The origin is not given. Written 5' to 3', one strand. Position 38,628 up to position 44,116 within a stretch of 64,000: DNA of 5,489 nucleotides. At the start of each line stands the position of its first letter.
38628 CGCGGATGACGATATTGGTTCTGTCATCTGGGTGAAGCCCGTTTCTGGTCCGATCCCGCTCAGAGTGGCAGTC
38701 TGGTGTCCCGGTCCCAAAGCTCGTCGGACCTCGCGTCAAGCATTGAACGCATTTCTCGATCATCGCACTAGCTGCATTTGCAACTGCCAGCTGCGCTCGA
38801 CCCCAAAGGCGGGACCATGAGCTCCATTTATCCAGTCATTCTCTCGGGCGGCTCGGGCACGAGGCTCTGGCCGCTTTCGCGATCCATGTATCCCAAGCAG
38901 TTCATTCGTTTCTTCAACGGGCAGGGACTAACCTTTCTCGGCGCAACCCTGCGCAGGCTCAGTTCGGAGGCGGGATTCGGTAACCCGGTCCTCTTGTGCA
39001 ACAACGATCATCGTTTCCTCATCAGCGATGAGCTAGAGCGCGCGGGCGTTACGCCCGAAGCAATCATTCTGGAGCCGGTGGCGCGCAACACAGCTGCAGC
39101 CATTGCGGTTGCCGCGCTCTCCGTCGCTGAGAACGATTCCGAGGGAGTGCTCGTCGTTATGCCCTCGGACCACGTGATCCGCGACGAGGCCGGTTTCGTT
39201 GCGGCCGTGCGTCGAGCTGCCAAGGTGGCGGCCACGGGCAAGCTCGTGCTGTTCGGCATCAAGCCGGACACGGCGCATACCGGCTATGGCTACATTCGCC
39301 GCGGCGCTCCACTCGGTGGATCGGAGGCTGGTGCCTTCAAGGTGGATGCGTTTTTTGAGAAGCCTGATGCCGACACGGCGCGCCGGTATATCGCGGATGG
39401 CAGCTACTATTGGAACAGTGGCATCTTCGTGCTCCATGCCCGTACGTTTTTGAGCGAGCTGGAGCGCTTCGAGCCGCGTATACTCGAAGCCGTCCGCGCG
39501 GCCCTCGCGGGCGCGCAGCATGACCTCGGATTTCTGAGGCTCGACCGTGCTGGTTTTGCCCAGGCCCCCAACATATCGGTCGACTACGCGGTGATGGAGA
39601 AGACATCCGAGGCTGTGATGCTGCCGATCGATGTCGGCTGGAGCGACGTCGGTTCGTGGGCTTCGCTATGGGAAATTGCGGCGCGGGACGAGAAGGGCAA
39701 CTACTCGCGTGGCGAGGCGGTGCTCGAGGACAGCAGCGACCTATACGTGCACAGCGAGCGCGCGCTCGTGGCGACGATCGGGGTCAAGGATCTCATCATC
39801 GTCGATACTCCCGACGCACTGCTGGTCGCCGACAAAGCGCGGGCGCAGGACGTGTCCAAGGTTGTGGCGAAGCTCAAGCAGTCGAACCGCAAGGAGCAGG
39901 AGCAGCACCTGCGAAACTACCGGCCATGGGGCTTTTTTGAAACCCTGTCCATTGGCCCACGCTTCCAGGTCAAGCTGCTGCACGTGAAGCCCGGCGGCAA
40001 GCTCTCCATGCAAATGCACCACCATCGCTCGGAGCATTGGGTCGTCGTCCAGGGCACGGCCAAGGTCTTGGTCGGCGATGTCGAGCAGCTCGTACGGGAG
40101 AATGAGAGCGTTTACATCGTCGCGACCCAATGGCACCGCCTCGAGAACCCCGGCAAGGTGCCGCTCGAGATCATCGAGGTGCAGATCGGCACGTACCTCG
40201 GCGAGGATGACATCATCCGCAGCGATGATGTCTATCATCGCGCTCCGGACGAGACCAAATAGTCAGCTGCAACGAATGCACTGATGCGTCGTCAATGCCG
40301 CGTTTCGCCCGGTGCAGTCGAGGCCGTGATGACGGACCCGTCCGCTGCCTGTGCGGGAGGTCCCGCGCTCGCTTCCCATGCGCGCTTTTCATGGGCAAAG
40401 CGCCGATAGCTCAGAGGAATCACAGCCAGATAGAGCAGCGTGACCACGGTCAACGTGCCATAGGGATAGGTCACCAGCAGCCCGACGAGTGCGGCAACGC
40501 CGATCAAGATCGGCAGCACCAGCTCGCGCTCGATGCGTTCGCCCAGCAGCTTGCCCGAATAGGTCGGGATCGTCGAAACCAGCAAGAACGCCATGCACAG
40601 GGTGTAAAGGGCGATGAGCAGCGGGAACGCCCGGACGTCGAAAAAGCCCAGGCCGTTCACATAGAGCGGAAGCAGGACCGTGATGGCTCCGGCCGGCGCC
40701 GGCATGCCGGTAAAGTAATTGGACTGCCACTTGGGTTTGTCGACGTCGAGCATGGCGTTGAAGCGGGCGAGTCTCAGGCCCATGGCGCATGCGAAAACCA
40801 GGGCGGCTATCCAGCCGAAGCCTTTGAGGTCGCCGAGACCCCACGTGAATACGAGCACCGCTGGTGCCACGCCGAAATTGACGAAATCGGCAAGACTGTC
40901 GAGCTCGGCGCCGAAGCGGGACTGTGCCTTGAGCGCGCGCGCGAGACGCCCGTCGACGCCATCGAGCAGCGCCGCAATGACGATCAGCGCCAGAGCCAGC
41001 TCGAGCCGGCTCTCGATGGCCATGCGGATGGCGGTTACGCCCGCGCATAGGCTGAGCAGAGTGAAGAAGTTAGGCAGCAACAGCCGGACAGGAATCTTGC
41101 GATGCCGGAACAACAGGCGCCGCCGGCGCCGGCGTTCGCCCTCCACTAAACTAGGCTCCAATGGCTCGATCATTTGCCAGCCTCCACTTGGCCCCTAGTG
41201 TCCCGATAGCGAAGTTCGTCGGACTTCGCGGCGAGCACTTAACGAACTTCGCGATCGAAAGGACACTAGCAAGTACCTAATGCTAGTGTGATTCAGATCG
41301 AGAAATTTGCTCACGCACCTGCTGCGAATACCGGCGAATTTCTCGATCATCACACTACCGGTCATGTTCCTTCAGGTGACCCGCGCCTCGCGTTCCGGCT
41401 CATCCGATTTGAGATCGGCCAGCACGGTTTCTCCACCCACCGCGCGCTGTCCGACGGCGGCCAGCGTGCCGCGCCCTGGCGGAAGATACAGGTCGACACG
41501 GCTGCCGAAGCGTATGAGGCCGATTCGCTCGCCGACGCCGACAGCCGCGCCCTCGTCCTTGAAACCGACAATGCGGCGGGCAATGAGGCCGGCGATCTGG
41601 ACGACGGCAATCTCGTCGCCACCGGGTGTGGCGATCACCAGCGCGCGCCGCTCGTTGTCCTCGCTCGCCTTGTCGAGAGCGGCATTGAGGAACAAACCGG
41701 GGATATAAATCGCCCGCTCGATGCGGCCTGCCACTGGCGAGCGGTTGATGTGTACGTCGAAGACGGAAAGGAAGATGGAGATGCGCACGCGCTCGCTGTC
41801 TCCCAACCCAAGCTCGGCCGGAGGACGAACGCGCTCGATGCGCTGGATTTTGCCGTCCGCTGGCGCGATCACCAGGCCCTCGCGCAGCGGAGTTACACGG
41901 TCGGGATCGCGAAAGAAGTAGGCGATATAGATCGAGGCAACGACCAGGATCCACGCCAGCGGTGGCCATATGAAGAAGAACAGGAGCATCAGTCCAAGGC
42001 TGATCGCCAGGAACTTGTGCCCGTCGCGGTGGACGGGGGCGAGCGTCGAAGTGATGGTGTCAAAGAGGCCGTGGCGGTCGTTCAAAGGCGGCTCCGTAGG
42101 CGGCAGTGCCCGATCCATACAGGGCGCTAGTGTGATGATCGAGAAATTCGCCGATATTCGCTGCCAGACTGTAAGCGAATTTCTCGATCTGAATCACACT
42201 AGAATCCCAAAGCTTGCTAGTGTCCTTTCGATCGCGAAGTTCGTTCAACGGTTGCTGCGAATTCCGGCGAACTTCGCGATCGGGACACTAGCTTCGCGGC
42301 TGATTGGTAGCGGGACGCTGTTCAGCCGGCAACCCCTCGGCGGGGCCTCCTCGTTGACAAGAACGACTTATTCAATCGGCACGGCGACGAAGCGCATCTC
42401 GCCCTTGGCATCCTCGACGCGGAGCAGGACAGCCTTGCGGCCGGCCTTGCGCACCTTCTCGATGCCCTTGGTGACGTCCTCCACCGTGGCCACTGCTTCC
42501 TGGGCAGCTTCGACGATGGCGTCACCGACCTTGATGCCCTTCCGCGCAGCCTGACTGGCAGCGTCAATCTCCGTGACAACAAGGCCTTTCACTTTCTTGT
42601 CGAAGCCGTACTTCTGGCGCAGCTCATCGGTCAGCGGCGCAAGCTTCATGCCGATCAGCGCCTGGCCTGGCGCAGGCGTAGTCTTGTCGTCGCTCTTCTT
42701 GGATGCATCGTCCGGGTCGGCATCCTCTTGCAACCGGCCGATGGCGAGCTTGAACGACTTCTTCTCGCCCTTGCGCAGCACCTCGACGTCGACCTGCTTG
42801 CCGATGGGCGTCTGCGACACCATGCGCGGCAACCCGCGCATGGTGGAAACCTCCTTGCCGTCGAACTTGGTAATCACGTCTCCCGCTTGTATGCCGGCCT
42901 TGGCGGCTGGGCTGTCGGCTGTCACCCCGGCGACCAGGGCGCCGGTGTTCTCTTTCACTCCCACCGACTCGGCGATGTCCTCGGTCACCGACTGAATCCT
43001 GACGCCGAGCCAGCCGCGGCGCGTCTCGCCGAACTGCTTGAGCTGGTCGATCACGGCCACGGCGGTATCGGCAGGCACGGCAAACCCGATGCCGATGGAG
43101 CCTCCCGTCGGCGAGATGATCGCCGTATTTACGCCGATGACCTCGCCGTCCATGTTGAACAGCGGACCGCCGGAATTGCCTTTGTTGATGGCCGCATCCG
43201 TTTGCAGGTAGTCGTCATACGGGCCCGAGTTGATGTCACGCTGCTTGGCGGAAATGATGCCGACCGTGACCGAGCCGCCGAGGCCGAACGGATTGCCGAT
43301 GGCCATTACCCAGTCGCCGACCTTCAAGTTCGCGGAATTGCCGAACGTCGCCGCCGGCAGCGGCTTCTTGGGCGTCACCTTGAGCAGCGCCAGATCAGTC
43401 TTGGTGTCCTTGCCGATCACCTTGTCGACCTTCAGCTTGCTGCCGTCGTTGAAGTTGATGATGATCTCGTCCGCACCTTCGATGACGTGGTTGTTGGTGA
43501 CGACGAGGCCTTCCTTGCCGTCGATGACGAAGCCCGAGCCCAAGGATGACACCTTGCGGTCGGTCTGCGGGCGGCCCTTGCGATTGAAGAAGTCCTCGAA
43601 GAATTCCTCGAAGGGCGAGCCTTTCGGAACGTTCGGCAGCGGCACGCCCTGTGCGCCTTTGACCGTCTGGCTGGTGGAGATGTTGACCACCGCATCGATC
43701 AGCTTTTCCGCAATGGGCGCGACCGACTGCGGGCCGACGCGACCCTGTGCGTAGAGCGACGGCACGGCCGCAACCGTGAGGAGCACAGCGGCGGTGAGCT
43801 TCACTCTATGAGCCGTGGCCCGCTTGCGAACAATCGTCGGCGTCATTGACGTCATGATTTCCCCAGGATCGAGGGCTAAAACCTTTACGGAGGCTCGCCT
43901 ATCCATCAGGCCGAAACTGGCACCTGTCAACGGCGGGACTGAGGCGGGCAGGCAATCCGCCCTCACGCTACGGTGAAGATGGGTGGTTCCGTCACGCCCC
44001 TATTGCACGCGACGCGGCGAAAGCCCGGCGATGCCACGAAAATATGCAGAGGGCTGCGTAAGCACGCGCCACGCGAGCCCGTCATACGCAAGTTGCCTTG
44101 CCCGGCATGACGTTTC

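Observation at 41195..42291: psd is bracketed by an inverted pair of ~165-bp double-hairpin repeat dimers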

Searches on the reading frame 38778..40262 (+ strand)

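Call 14: search_protein_families(library=pfam, proteins=[window:38778-40262:+])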
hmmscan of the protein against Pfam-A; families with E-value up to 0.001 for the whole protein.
window:38778-40262:+ (494 aa): 5 families
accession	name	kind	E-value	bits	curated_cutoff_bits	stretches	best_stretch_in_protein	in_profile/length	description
PF00483.29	NTP_transferase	-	2.7e-55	188.1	21.2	1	19-306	2-244/245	Nucleotidyl transferase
PF01050.24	MannoseP_isomer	-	7.1e-49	165.3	23.6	1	370-484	2-116/116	Mannose-6-phosphate isomerase C-terminal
PF22640.1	ManC_GMP_beta-helix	-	1.2e-16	60.8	27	1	312-366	1-55/55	MannoseP isomerase/GMP-like beta-helix domain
PF07883.17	Cupin_2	-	2.6e-12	46.7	27.2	1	400-468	2-69/70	Cupin domain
PF12804.13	NTP_transf_3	-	0.00055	20.6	27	0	20-136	2-100/160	MobA-like NTP transferase domain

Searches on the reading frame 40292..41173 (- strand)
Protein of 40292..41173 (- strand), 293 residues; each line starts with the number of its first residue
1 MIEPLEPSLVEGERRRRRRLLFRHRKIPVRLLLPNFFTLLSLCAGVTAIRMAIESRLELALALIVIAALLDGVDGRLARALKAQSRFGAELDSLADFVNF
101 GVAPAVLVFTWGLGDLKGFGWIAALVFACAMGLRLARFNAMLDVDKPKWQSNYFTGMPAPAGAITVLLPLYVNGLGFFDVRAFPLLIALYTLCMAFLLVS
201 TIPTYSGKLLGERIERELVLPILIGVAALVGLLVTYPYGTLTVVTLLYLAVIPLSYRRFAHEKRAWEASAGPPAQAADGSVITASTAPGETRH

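Call 14: search_protein_families(library=pfam, proteins=[window:40292-41173:-])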
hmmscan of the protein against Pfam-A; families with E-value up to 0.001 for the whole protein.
window:40292-41173:- (293 aa): 2 families
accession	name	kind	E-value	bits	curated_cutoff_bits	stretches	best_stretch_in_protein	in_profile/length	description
PF01066.26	CDP-OH_P_transf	-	1.8e-24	87.3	22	1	32-185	2-138/152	CDP-alcohol phosphatidyltransferase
PF08009.16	CDP-OH_P_tran_2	-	6.6e-09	36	21.5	1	217-253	1-37/37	CDP-alcohol phosphatidyltransferase 2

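Call 69: find_encoding_contigs(protein=window:40292-41173:-, flank=3000, max_places=10)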
Protein window:40292-41173:- (293 aa): 8 contigs read that carry it; 8 places shown.
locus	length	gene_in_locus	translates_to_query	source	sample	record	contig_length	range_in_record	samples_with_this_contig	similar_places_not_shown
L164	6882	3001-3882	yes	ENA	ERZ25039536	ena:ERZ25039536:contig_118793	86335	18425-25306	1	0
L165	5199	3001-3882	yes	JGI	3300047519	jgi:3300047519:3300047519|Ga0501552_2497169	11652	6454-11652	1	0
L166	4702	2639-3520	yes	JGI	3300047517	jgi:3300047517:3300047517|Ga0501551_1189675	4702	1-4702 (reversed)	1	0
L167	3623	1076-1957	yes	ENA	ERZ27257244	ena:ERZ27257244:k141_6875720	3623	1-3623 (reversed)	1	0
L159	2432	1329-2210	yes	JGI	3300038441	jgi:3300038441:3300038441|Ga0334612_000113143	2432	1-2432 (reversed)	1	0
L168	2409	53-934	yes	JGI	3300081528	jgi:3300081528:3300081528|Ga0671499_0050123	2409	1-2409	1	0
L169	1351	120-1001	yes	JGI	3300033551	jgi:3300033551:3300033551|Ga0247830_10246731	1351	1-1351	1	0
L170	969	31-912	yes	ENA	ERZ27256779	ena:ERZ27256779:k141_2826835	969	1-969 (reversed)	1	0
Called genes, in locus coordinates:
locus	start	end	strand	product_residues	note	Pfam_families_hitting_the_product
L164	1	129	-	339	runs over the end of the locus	PF00056:Ldh_1_N, PF02866:Ldh_1_C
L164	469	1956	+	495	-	PF00089:Trypsin, PF13365:Trypsin_2, PF14685:PDZ_Tricorn (faint), PF00595:PDZ, PF13180:PDZ_2, PF17820:PDZ_6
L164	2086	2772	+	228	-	PF02666:PS_Dcarbxylase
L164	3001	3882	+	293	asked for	PF01066:CDP-OH_P_transf, PF08009:CDP-OH_P_tran_2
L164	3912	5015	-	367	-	PF00483:NTP_transferase, PF22640:ManC_GMP_beta-helix, PF01050:MannoseP_isomer, PF07883:Cupin_2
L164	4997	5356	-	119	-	PF00483:NTP_transferase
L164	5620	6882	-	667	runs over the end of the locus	PF01580:FtsK_SpoIIIE (faint), PF01935:DUF87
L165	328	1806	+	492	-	PF00089:Trypsin, PF13365:Trypsin_2, PF14685:PDZ_Tricorn (faint), PF00595:PDZ, PF13180:PDZ_2, PF17820:PDZ_6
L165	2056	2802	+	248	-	PF02666:PS_Dcarbxylase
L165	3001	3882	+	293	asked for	PF01066:CDP-OH_P_transf, PF08009:CDP-OH_P_tran_2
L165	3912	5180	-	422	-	PF00483:NTP_transferase, PF22640:ManC_GMP_beta-helix, PF01050:MannoseP_isomer, PF07883:Cupin_2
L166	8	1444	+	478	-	PF00089:Trypsin, PF13365:Trypsin_2, PF14685:PDZ_Tricorn (faint), PF00595:PDZ, PF13180:PDZ_2, PF17820:PDZ_6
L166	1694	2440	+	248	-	PF02666:PS_Dcarbxylase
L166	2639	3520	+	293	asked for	PF01066:CDP-OH_P_transf, PF08009:CDP-OH_P_tran_2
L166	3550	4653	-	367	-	PF00483:NTP_transferase, PF22640:ManC_GMP_beta-helix, PF01050:MannoseP_isomer, PF07883:Cupin_2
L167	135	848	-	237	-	PF02666:PS_Dcarbxylase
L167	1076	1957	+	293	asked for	PF01066:CDP-OH_P_transf, PF08009:CDP-OH_P_tran_2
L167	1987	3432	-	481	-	PF00483:NTP_transferase, PF22640:ManC_GMP_beta-helix, PF01050:MannoseP_isomer, PF07883:Cupin_2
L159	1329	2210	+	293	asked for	PF01066:CDP-OH_P_transf, PF08009:CDP-OH_P_tran_2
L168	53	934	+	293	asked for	PF01066:CDP-OH_P_transf, PF08009:CDP-OH_P_tran_2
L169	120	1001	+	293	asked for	PF01066:CDP-OH_P_transf, PF08009:CDP-OH_P_tran_2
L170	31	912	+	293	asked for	PF01066:CDP-OH_P_transf, PF08009:CDP-OH_P_tran_2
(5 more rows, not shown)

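Call 77: find_encoding_contigs(protein=L167:138-848:-, flank=3000, max_places=10)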
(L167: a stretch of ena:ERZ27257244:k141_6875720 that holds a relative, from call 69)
Protein L167:138-848:- (237 aa): 1 contig read that carries it; 1 place shown.
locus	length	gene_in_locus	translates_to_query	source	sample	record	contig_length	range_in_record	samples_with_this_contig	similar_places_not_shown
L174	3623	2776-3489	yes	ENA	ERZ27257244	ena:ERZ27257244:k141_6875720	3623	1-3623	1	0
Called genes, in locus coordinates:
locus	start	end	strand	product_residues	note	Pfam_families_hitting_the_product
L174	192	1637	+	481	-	PF00483:NTP_transferase, PF22640:ManC_GMP_beta-helix, PF01050:MannoseP_isomer, PF07883:Cupin_2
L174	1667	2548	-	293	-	PF01066:CDP-OH_P_transf, PF08009:CDP-OH_P_tran_2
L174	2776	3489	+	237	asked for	PF02666:PS_Dcarbxylase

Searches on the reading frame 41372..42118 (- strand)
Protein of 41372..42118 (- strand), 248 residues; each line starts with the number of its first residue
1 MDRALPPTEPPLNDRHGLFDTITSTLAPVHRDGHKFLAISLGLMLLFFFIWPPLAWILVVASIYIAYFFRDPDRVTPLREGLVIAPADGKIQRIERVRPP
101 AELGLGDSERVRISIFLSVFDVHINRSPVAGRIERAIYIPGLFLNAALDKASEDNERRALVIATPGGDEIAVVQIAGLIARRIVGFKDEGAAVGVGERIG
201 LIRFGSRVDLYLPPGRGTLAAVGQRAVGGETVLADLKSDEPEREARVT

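Call 14: search_protein_families(library=pfam, proteins=[window:41372-42118:-])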
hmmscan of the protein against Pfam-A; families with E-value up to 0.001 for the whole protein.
window:41372-42118:- (248 aa): 1 family
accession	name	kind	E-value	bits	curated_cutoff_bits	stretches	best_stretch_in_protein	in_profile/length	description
PF02666.20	PS_Dcarbxylase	-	1.8e-43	149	22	1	65-233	5-197/198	Phosphatidylserine decarboxylase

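Call 15: find_related_loci(query=window:41372-42118:-, collection=genome_contigs, flank=3000)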
Query window:41372-42118:- (248 aa) in genome_contigs; peptide patterns used: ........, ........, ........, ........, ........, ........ (x = any residue, [..] = any of these).
599 stretches matched a pattern (row limit reached: there are more); 569 encode a relative of the query (tblastn E <= 1e-3); the best 80 are kept; 80 distinct loci.
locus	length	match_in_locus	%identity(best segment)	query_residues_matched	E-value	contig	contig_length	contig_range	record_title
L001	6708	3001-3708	81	12-247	2e-124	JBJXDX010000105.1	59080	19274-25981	MAG: Hyphomicrobiaceae bacterium isolate P.bin.59 k127_4418317, whole genome shotgun sequence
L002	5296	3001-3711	76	12-248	2e-115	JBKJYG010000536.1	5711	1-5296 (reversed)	MAG: Hyphomicrobiaceae bacterium isolate swi_bin.20 k127_3858772, whole genome shotgun sequence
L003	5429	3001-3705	73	12-246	7e-110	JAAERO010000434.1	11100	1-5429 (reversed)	MAG: Hyphomicrobium sp. isolate Nau_7 NauG_CONTIG2650400, whole genome shotgun sequence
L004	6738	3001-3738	68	3-248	4e-109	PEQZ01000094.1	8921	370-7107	MAG: Hyphomicrobium sp. isolate WM.3.5 WM_1003560_8921, whole genome shotgun sequence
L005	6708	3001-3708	69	10-245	2e-108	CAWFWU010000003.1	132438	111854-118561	MAG: uncultured Alphaproteobacteria bacterium isolate MFD04651.bin.1.45 genome assembly, contig: contig_13451, whole gen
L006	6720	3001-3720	68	7-246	6e-108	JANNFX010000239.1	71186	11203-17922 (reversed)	MAG: Hyphomicrobium sp. isolate OTE_75_metabat_254 OTE_75_k141_4262133, whole genome shotgun sequence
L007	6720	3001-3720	69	7-246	1e-107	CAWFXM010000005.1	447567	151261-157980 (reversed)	MAG: uncultured Alphaproteobacteria bacterium isolate MFD04651.bin.2.174 genome assembly, contig: contig_28543, whole ge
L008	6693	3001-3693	74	12-242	1e-106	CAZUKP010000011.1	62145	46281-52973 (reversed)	MAG TPA_asm: uncultured Hyphomicrobium sp. isolate SRP214966_co2_25 genome assembly, contig: NODE_421_length_62145_cov_8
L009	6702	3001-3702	68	12-245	4e-106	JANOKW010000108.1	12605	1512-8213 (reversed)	MAG: Hyphomicrobium sp. isolate VAR_45_metabat_388 VAR_45_k141_3321589, whole genome shotgun sequence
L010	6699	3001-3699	69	9-241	9e-106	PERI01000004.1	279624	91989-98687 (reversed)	MAG: Hyphomicrobium sp. isolate PB1.3.35 PB1_1000024_279624, whole genome shotgun sequence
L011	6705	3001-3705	67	12-246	2e-105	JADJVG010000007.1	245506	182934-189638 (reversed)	MAG: Hyphomicrobium sp. isolate Hjor_18-Q3-R7-51_BAT3C.262 tig00004932-10-2452570, whole genome shotgun sequence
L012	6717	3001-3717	73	7-246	1e-105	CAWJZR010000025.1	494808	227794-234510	MAG: uncultured Alphaproteobacteria bacterium isolate MFD07639.bin.2.34 genome assembly, contig: contig_9160, whole geno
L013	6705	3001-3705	69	12-246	2e-105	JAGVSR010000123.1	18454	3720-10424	MAG: Alphaproteobacteria bacterium isolate THP_Bin_1 THP_Bin_1_scaffold_685, whole genome shotgun sequence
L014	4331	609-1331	68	10-248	5e-105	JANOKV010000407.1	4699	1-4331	MAG: Hyphomicrobiales bacterium isolate VAR_45_metabat_391 VAR_45_k141_3901635, whole genome shotgun sequence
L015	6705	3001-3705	69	12-246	6e-104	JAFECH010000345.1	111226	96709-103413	MAG: Proteobacteria bacterium isolate SZAS-19 LIN-379__345__length-111226, whole genome shotgun sequence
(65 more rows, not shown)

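Call 68: find_encoding_contigs(protein=window:41372-42118:-, flank=3000, max_places=10)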
Protein window:41372-42118:- (248 aa): 6 contigs read that carry it; 6 places shown.
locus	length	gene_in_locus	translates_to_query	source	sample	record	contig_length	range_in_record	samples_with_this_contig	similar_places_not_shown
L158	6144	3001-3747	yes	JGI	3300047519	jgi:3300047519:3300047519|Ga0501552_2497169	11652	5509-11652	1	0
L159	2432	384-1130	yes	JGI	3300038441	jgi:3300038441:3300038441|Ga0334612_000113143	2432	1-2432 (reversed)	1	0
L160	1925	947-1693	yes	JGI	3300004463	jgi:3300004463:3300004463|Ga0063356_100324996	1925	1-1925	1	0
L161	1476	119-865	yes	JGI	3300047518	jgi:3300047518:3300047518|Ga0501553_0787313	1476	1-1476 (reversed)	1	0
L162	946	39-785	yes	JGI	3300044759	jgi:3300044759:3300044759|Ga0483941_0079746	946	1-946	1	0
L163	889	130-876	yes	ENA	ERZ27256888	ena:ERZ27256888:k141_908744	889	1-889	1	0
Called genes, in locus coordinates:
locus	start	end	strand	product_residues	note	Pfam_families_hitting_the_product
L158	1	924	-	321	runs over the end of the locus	PF00056:Ldh_1_N, PF02866:Ldh_1_C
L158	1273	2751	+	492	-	PF00089:Trypsin, PF13365:Trypsin_2, PF14685:PDZ_Tricorn (faint), PF00595:PDZ, PF13180:PDZ_2, PF17820:PDZ_6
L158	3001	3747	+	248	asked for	PF02666:PS_Dcarbxylase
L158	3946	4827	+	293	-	PF01066:CDP-OH_P_transf, PF08009:CDP-OH_P_tran_2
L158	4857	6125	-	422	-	PF00483:NTP_transferase, PF22640:ManC_GMP_beta-helix, PF01050:MannoseP_isomer, PF07883:Cupin_2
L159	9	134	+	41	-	-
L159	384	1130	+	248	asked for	PF02666:PS_Dcarbxylase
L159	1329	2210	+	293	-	PF01066:CDP-OH_P_transf, PF08009:CDP-OH_P_tran_2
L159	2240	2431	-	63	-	?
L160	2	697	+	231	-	?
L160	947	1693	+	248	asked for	PF02666:PS_Dcarbxylase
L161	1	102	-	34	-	?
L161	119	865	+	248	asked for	PF02666:PS_Dcarbxylase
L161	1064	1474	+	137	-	?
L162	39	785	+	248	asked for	PF02666:PS_Dcarbxylase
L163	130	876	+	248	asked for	PF02666:PS_Dcarbxylase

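Call 75: find_encoding_contigs(protein=window:41375-42085:-, flank=3000, max_places=10)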
Protein window:41375-42085:- (237 aa): 1 contig read that carries it; 1 place shown.
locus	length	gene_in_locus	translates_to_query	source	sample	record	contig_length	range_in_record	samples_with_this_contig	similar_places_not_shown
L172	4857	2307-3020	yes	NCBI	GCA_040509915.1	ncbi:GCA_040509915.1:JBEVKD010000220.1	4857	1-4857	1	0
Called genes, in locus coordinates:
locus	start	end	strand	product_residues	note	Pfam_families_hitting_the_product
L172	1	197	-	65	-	PF00056:Ldh_1_N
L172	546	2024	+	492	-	PF00089:Trypsin, PF13365:Trypsin_2, PF14685:PDZ_Tricorn (faint), PF00595:PDZ, PF13180:PDZ_2, PF17820:PDZ_6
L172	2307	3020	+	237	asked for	PF02666:PS_Dcarbxylase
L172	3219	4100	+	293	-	PF01066:CDP-OH_P_transf, PF08009:CDP-OH_P_tran_2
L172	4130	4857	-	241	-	PF22640:ManC_GMP_beta-helix, PF01050:MannoseP_isomer, PF07883:Cupin_2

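Call 76: find_encoding_contigs(protein=L158:1273-2748:+, flank=2500, max_places=10)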
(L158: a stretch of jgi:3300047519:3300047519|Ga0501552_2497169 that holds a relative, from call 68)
Protein L158:1273-2748:+ (492 aa): 1 contig read that carries it; 1 place shown.
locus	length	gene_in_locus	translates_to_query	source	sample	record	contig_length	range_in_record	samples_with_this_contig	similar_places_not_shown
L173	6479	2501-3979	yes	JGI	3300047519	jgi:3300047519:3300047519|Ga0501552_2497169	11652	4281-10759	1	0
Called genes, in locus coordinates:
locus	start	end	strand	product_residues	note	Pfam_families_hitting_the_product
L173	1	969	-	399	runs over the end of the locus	PF08442:ATP-grasp_2, PF13549:ATP-grasp_5 (weak), PF24948:Citrate_synth_N, PF00549:Ligase_CoA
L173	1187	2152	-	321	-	PF00056:Ldh_1_N, PF02866:Ldh_1_C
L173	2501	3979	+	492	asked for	PF00089:Trypsin, PF13365:Trypsin_2, PF14685:PDZ_Tricorn (faint), PF00595:PDZ, PF13180:PDZ_2, PF17820:PDZ_6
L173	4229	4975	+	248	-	PF02666:PS_Dcarbxylase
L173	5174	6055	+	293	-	PF01066:CDP-OH_P_transf, PF08009:CDP-OH_P_tran_2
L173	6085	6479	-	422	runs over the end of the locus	PF00483:NTP_transferase, PF22640:ManC_GMP_beta-helix, PF01050:MannoseP_isomer, PF07883:Cupin_2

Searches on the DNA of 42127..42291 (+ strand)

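Call 48: search_dna_similar(query=window:42127-42291:+, collection=plasmids, mode=distant, max_rows=25, max_evalue=0.001)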
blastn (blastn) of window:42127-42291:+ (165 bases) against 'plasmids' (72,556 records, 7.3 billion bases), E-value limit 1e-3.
No match.

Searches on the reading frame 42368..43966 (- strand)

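Call 14: search_protein_families(library=pfam, proteins=[window:42368-43966:-])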
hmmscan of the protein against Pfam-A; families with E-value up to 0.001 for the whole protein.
window:42368-43966:- (532 aa): 6 families
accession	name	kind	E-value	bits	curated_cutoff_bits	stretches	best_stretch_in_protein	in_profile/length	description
PF13365.12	Trypsin_2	-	5.6e-34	118.4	27.6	1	143-279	1-144/144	Trypsin-like peptidase domain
PF13180.12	PDZ_2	-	6.6e-24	84.5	27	2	320-408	3-79/80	PDZ domain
PF00089.32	Trypsin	-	3.1e-21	76.7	20.6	1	142-306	26-220/220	Trypsin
PF00595.29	PDZ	-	1.5e-16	60.9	23.2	2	316-392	8-76/81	PDZ domain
PF17820.7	PDZ_6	-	2.9e-15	56.2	27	1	345-398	2-54/54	PDZ domain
PF14685.13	PDZ_Tricorn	-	1.6e-06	28.4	25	0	350-403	29-84/88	Tricorn protease PDZ domain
